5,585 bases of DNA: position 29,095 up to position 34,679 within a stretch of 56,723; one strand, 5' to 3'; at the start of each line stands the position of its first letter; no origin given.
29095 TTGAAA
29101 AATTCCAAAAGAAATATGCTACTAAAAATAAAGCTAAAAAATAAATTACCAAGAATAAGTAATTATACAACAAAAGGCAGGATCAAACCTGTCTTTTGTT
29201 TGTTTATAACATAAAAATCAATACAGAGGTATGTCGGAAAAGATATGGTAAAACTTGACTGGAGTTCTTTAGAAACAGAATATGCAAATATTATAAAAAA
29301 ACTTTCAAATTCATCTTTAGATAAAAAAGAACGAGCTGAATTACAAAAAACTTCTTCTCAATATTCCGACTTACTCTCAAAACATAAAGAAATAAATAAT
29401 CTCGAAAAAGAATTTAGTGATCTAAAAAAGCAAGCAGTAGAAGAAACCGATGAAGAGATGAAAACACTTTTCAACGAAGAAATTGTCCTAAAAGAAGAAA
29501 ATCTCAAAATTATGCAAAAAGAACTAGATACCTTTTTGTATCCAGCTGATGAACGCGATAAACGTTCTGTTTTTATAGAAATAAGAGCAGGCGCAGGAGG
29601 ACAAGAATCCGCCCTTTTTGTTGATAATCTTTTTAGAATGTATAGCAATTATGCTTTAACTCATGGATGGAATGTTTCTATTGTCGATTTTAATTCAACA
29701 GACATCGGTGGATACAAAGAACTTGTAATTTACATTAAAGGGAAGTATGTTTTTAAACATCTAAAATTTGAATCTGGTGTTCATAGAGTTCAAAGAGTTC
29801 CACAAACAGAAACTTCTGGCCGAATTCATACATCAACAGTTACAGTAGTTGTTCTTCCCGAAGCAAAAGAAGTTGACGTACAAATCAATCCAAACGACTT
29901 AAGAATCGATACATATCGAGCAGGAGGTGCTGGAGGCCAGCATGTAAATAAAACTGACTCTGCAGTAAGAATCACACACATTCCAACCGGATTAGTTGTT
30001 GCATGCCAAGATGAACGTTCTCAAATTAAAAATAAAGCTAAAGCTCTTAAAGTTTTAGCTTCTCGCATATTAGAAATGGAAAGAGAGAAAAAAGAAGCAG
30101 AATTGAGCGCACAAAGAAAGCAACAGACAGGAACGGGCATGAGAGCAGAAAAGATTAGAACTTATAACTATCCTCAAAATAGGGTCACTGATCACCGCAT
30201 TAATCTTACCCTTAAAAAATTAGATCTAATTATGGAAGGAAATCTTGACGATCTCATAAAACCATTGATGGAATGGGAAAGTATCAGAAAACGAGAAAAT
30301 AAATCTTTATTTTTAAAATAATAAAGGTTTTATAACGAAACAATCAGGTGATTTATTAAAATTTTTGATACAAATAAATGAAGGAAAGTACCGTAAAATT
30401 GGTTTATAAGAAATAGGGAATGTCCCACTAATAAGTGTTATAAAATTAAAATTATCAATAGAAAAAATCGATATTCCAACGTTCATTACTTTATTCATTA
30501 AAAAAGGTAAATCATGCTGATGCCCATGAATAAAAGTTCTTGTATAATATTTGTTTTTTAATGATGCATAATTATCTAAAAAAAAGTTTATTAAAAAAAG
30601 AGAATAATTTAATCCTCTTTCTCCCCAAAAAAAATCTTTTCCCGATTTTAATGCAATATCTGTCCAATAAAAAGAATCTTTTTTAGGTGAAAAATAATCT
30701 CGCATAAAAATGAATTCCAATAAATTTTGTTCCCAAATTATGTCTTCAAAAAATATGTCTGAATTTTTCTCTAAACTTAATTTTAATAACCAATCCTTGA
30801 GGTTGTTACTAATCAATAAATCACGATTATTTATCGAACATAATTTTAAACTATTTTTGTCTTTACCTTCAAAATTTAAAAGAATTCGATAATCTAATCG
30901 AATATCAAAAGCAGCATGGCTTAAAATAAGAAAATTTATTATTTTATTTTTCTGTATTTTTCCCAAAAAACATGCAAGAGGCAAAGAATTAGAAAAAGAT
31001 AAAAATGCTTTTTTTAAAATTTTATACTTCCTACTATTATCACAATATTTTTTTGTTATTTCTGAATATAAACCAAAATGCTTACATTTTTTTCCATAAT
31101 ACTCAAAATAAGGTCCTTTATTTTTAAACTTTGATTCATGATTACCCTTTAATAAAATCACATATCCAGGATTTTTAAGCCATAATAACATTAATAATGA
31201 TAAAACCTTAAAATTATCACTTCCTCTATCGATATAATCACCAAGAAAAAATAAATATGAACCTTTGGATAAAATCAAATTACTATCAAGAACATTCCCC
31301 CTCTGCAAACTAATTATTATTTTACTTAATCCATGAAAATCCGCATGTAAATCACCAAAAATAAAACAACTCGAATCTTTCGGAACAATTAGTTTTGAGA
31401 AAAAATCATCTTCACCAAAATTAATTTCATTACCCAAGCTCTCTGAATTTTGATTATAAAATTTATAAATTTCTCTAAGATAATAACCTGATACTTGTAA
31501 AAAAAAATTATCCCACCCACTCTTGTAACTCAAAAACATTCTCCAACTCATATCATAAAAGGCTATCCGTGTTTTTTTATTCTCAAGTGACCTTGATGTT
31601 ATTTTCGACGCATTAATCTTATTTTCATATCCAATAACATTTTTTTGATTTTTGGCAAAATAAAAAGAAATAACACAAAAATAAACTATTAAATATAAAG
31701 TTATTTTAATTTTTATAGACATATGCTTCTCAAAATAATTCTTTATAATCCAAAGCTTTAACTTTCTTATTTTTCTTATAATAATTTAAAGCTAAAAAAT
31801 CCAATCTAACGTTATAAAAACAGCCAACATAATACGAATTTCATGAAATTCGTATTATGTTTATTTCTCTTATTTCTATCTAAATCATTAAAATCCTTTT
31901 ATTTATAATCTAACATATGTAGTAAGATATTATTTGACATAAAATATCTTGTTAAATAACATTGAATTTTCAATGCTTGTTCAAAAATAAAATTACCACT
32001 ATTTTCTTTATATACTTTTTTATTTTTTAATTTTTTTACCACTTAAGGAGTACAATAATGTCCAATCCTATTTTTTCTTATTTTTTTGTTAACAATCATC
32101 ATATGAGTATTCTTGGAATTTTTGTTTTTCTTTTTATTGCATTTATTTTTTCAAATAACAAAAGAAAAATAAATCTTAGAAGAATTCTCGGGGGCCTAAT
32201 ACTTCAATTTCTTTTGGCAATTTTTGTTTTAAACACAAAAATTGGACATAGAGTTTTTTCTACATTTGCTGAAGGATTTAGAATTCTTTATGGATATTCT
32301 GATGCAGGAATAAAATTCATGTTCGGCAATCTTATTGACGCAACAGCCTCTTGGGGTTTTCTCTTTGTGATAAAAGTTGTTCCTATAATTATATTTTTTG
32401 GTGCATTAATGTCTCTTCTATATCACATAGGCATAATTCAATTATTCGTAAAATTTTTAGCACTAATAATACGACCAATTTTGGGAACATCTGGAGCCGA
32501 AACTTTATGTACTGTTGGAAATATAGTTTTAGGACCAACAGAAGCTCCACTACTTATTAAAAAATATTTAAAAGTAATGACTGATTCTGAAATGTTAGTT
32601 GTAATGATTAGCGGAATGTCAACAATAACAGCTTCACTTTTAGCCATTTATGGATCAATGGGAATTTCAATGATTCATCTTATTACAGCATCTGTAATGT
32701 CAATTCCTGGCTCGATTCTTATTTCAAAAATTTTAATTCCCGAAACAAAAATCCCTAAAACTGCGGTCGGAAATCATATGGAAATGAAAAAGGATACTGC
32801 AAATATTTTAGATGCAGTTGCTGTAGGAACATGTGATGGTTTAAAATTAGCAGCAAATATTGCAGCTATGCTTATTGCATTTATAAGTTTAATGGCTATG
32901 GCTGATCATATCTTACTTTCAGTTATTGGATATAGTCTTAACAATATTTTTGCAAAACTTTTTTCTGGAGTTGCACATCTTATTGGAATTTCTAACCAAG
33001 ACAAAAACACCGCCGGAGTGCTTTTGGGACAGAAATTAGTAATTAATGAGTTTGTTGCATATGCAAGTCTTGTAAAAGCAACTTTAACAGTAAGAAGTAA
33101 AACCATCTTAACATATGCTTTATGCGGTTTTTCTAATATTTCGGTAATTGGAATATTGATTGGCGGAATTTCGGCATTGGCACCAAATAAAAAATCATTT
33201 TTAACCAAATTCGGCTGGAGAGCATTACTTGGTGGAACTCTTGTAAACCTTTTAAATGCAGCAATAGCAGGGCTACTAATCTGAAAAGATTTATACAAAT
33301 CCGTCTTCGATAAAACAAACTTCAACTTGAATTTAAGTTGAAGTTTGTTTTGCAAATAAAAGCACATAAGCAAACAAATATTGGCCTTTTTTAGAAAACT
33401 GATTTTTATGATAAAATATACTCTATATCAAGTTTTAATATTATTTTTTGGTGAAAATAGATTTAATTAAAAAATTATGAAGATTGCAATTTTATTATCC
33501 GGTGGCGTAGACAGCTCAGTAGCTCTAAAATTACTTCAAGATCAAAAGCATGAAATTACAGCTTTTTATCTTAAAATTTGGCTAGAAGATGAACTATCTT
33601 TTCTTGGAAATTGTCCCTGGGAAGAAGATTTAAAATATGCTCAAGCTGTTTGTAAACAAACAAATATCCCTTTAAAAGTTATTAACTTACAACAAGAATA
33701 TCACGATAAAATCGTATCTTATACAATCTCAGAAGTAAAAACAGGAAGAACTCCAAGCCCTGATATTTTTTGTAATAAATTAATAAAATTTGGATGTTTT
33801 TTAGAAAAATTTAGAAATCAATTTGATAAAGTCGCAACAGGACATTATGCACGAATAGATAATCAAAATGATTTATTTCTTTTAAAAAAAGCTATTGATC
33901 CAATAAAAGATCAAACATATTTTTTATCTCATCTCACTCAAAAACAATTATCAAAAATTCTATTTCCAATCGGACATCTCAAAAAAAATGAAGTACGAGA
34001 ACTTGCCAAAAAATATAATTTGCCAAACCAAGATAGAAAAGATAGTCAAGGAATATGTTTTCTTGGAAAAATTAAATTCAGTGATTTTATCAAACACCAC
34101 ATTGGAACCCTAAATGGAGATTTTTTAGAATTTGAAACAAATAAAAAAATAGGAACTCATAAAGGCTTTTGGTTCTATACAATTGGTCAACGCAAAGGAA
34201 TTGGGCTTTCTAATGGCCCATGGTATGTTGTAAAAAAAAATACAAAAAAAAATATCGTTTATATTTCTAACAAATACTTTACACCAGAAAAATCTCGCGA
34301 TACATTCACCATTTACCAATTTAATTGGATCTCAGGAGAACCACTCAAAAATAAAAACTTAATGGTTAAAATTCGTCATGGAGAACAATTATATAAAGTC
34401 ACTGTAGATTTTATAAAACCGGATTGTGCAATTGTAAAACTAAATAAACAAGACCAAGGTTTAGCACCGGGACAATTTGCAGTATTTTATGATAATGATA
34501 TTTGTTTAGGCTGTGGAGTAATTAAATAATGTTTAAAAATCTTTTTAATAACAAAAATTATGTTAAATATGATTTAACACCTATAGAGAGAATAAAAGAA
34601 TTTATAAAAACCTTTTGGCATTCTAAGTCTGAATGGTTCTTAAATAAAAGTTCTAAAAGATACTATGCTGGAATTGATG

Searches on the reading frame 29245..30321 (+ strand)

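Call 21: search_protein_families(library=pfam, proteins=[window:29245-30321:+], max_evalue=0.001)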
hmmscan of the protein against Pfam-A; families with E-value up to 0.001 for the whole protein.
window:29245-30321:+ (358 aa): 2 families
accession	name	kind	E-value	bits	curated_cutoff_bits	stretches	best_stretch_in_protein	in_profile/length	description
PF03462.23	PCRF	-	5.7e-61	206.2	24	1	10-201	2-194/194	PCRF domain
PF00472.26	RF-1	-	6.3e-45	152.3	35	1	209-318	2-116/116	RF-1 domain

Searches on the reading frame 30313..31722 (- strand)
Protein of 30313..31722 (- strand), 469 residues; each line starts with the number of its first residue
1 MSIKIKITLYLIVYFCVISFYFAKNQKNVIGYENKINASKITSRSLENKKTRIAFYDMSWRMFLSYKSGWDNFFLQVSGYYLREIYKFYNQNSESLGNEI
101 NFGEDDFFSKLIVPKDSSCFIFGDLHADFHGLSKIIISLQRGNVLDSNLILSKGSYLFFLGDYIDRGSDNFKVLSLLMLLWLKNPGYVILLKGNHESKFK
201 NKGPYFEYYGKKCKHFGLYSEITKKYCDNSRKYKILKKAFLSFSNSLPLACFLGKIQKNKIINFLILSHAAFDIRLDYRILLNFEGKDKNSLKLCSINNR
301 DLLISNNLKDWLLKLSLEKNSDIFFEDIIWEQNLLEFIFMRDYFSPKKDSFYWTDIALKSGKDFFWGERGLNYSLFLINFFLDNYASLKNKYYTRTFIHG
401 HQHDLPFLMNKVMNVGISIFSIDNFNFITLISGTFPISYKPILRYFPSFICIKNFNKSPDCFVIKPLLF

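Call 21: search_protein_families(library=pfam, proteins=[window:30313-31722:-], max_evalue=0.001)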
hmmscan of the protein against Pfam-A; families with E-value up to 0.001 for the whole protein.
window:30313-31722:- (469 aa): 1 family
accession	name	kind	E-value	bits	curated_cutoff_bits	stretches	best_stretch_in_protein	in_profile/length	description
PF00149.33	Metallophos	-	2.2e-11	45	21.5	1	121-286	5-116/191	Calcineurin-like phosphoesterase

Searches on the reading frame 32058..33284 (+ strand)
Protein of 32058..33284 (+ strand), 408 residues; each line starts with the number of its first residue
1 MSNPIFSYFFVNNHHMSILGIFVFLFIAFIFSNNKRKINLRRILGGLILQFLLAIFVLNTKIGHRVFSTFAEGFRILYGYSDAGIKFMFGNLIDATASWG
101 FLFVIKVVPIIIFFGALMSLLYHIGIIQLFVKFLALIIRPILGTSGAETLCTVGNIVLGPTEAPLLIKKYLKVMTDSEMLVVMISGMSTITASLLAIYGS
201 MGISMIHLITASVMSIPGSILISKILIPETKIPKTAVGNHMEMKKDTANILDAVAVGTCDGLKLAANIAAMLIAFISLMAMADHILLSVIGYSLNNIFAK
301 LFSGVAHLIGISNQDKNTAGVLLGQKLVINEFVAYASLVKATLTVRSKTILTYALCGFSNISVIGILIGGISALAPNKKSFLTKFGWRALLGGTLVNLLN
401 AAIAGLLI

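Call 21: search_protein_families(library=pfam, proteins=[window:32058-33284:+], max_evalue=0.001)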
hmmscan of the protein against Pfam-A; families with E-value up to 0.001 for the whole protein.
window:32058-33284:+ (408 aa): 3 families
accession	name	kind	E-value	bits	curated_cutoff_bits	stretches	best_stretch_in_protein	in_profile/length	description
PF07662.18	Nucleos_tra2_C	-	1.1e-63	215.2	32.3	1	207-405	1-213/213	Na+ dependent nucleoside transporter C-terminus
PF01773.25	Nucleos_tra2_N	-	1.5e-24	86.8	27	1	19-92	1-74/74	Na+ dependent nucleoside transporter N-terminus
PF07670.19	Gate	-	3e-14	53.8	29.6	1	104-202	1-101/104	Nucleoside recognition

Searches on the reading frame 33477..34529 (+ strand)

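Call 21: search_protein_families(library=pfam, proteins=[window:33477-34529:+], max_evalue=0.001)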
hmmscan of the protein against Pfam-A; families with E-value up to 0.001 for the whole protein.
window:33477-34529:+ (350 aa): 7 families
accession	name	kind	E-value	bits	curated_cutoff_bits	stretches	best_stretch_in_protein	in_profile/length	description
PF03054.22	tRNA_Me_trans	-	1.7e-75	253.6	20.6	1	1-198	1-202/202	tRNA methyl transferase HUP domain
PF20259.3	tRNA_Me_trans_M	-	6.9e-25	86.8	27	1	203-264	2-65/66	tRNA methyl transferase PRC-barrel domain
PF20258.4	tRNA_Me_trans_C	-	4.4e-20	72.2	20.6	1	275-349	2-77/77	Aminomethyltransferase beta-barrel domain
PF00733.27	Asn_synthase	-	3.1e-05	24.2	21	1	3-74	20-82/354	Asparagine synthase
PF06508.19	QueC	-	9.1e-05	22.5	22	0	4-72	3-61/210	Queuosine biosynthesis protein QueC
PF01171.26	ATP_bind_3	-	0.00011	22.4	27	0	3-183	2-162/182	PP-loop family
PF02540.23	NAD_synthase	-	0.00037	20.2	21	0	6-75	24-85/242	NAD synthase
